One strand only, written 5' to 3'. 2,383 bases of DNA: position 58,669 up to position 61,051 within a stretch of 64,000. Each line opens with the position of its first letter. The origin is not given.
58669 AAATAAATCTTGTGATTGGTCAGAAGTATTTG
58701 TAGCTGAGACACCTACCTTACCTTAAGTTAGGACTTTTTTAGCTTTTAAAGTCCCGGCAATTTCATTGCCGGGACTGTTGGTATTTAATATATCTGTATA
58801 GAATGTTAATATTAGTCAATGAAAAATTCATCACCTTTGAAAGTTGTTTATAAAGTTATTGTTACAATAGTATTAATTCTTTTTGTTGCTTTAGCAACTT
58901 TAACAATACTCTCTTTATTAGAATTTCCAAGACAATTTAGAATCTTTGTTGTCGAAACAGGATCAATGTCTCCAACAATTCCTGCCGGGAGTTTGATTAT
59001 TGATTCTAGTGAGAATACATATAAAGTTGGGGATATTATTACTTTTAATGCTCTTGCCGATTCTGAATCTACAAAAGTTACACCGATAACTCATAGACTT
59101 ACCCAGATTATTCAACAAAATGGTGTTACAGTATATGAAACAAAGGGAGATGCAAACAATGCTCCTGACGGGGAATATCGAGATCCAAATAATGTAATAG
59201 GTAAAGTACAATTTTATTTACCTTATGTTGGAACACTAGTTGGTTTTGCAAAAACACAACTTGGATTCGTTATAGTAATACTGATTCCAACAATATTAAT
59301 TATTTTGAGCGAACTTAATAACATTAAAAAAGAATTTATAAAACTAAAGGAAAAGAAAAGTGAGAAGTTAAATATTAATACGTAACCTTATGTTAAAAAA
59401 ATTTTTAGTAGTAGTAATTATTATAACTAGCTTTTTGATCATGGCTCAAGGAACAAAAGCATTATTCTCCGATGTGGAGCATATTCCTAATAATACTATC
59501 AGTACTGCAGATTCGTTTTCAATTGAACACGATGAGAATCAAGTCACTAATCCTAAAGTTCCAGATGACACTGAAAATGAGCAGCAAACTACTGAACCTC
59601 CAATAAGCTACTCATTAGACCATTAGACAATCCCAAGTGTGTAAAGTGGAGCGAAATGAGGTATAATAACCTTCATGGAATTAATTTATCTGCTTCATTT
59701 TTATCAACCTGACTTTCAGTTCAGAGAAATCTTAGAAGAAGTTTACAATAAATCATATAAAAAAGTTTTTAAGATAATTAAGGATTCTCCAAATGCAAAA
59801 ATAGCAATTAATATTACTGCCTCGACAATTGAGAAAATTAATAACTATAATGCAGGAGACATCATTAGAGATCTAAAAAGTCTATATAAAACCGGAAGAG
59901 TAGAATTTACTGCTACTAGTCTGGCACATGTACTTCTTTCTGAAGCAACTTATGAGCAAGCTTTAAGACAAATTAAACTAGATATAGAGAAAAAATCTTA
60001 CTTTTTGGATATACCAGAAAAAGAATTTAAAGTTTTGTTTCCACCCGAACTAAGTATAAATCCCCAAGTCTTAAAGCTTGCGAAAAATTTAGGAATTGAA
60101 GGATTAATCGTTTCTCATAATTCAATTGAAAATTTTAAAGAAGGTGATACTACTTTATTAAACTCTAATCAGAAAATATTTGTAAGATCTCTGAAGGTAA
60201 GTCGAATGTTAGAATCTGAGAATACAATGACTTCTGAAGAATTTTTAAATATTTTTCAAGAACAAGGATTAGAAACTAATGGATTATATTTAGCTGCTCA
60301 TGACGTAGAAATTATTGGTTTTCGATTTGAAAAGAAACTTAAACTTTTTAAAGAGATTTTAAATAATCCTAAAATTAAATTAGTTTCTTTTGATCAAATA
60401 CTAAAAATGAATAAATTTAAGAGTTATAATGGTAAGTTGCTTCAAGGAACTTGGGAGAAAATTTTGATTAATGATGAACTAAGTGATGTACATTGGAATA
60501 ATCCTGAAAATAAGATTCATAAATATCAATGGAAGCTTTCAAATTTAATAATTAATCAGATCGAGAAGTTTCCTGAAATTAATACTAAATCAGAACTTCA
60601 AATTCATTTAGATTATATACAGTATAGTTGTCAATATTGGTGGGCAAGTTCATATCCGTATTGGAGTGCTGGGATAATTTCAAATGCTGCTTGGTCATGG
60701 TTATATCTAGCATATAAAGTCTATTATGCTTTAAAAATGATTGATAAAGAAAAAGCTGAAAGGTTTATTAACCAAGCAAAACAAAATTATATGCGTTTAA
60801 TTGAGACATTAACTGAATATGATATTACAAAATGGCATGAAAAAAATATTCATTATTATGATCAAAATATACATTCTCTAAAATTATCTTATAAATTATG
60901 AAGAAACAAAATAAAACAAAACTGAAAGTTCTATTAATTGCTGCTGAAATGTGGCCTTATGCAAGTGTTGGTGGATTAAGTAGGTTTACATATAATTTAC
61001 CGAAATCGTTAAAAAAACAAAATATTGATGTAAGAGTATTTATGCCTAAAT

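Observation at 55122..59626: TasA/SipW-type fibre locus with a dedicated Crp/Fnr regulator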

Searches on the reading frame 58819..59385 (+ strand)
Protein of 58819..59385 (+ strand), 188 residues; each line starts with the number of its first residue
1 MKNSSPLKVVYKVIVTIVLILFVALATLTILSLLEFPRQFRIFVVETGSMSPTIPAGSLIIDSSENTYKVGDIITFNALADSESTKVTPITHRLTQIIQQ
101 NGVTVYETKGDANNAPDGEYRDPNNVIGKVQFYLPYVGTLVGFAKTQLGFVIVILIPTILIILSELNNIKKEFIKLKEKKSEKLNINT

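Call 3: search_protein_families(library=pfam, proteins=[window:58819-59385:+], max_evalue=1)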
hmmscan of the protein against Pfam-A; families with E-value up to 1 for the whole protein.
window:58819-59385:+ (188 aa): 2 families
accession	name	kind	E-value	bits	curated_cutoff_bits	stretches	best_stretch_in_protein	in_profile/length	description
PF10502.14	Peptidase_S26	-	5.4e-05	23.6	22.9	1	21-80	8-67/168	Signal peptidase, peptidase S26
PF00717.28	Peptidase_S24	-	0.037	14.2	23.3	1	37-77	32-72/116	Peptidase S24-like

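Call 4: search_protein_families(library=ncbifam, proteins=[window:58819-59385:+], max_evalue=1)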
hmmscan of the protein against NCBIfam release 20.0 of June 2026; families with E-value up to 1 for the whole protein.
window:58819-59385:+ (188 aa): 3 families
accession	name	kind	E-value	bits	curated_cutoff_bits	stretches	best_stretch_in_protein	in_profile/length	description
TIGR02228.1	sigpep_I_arch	equivalog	8.1e-31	107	51.85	1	9-166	2-155/158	signal peptidase I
NF046067.1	SigPepSipWBacil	equivalog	1.7e-28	99.5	190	1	10-183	4-179/189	signal peptidase I SipW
TIGR02227.1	sigpep_I_bact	equivalog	1.8e-05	24.7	47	1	22-87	6-71/162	signal peptidase I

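Call 58: list_cluster_members(proteins=[P0001, P0003, window:58819-59385:+, window:59390-59626:+, window:57357-57893:+, window:55122-55766:-])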
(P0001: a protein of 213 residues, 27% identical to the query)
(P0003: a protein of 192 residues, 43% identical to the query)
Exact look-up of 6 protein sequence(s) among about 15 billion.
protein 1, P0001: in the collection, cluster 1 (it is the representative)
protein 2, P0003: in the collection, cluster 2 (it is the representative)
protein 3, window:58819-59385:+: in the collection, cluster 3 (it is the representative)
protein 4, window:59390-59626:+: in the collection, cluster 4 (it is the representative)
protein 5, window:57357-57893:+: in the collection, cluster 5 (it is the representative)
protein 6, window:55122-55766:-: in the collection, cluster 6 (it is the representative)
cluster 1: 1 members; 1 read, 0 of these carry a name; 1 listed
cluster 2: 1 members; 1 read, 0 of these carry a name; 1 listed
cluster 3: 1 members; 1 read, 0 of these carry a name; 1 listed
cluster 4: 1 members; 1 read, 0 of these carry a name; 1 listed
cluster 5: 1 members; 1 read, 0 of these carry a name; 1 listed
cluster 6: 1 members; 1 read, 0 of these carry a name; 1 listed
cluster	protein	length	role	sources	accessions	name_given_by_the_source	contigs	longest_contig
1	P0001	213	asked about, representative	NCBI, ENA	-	-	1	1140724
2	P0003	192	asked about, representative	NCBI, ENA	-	-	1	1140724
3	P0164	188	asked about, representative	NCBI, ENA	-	-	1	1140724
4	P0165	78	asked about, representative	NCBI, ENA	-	-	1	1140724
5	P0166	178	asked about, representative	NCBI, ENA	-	-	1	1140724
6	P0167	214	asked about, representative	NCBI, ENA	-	-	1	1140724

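Call 68: search_solved_structures(query=window:58819-59385:+, max_evalue=1, show_alignments=2)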
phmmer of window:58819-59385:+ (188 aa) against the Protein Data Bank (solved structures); distinct sequences matched with E-value up to 1: 7.
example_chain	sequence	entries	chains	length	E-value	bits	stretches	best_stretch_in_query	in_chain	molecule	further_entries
7p2p_A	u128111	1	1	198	8.2e-08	35.6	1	38-150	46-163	Signal peptidase complex catalytic subunit SEC11A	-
7p2q_A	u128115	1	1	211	1.3e-07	34.9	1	14-141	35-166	Signal peptidase complex catalytic subunit SEC11C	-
9rjb_A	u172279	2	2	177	1.7e-07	34.5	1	37-148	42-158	Signal peptidase complex catalytic subunit SEC11A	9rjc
6sta_A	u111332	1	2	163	0.18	14.9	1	31-112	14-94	Major strawberry allergen Fra a 1-2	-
5amw_A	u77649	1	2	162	0.29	14.3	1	31-112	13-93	Fra a 2 allergen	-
6st9_A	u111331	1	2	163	0.37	13.9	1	31-112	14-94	Major strawberry allergen Fra a 1-2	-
6st8_A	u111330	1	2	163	0.37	13.9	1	31-112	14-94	Major strawberry allergen Fra a 1-2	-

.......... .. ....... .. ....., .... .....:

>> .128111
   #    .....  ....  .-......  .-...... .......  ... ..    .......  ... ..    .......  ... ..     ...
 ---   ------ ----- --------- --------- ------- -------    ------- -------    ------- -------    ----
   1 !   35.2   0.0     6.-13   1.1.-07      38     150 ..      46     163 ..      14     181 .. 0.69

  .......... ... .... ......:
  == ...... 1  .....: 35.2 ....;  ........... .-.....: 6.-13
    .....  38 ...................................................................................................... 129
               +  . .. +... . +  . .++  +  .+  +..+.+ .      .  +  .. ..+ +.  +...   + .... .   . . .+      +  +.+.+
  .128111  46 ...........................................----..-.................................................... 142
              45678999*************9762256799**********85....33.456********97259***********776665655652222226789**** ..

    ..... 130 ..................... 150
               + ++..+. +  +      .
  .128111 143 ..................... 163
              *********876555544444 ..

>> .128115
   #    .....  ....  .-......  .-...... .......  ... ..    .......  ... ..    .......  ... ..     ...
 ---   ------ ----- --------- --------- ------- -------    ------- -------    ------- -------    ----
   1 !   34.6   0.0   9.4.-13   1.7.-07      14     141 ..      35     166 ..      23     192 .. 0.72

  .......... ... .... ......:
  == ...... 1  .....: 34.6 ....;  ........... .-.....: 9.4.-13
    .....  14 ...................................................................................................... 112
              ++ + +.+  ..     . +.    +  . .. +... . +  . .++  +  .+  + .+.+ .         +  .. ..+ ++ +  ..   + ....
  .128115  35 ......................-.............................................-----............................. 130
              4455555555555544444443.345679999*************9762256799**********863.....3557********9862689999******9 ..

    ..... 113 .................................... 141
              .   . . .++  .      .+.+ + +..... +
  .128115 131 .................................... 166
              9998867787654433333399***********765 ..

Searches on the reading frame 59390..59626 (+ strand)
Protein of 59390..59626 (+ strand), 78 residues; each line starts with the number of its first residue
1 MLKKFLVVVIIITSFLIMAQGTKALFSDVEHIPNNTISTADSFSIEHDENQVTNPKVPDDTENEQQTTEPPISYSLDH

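Call 3: search_protein_families(library=pfam, proteins=[window:59390-59626:+], max_evalue=1)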
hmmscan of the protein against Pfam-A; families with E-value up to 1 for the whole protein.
window:59390-59626:+ (78 aa): 0 families

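Call 4: search_protein_families(library=ncbifam, proteins=[window:59390-59626:+], max_evalue=1)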
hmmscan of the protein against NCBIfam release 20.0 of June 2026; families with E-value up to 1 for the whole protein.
window:59390-59626:+ (78 aa): 4 families
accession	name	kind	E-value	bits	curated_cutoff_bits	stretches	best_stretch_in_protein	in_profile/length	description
TIGR04088.1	cognate_SipW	domain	0.0019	18.3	19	1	12-40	5-32/34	SipW-dependent-type signal peptide-containing protein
TIGR04087.1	YqxM_for_SipW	equivalog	0.0023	17.6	80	1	2-64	19-80/186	amyloid fiber anchoring/assembly protein TapA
NF046016.1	LMxysn_1693_fam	subfamily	0.14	12.1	70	1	2-64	1-60/150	LMxysn_1693 family intestinal colonization protein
NF041599.1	reg_PtrA_PA2808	domain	0.19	11.7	31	1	1-21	3-23/46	co-regulatory protein PtrA N-terminal domain-containing protein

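Call 72: find_homologous_proteins(query=window:59390-59626:+, max_evalue=0.01)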
Query window:59390-59626:+ (78 aa): 1 proteins with E <= 0.01 among 1 candidates.
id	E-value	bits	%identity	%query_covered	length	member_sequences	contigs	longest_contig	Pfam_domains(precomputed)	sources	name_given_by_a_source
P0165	3.9e-43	162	100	100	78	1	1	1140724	-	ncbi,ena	-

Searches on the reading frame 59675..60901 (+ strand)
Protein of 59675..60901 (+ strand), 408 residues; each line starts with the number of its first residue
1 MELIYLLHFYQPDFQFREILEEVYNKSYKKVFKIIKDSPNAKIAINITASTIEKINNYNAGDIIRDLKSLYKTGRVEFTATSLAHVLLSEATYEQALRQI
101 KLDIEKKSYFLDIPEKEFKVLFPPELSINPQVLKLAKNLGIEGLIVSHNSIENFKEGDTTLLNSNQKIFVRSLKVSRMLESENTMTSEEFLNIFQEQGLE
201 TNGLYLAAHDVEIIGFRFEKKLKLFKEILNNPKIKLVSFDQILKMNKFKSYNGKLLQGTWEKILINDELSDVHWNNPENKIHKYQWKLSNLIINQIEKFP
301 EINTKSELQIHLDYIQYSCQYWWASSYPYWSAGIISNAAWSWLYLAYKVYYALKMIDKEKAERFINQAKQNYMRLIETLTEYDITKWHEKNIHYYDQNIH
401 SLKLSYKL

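Call 3: search_protein_families(library=pfam, proteins=[window:59675-60901:+], max_evalue=1)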
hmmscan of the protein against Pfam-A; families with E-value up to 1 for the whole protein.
window:59675-60901:+ (408 aa): 3 families
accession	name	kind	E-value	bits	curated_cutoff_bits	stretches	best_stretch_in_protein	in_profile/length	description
PF03065.20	Glyco_hydro_57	-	9.6e-14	51.8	21.2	1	12-239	32-275/291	Glycosyl hydrolase family 57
PF01522.26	Polysacc_deac_1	-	0.00038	20.9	23.1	1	58-142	47-122/124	Polysaccharide deacetylase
PF13877.11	RPAP3_C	-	0.071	14.1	23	0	91-127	6-43/92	Potential Monad-binding region of RPAP3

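Call 4: search_protein_families(library=ncbifam, proteins=[window:59675-60901:+], max_evalue=1)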
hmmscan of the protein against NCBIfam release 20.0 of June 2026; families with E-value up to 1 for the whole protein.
window:59675-60901:+ (408 aa): 1 family
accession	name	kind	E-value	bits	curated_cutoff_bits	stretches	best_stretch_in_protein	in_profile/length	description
NF010220.0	PRK13678.2-3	equivalog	0.085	13.3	111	1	90-121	13-45/84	hypothetical protein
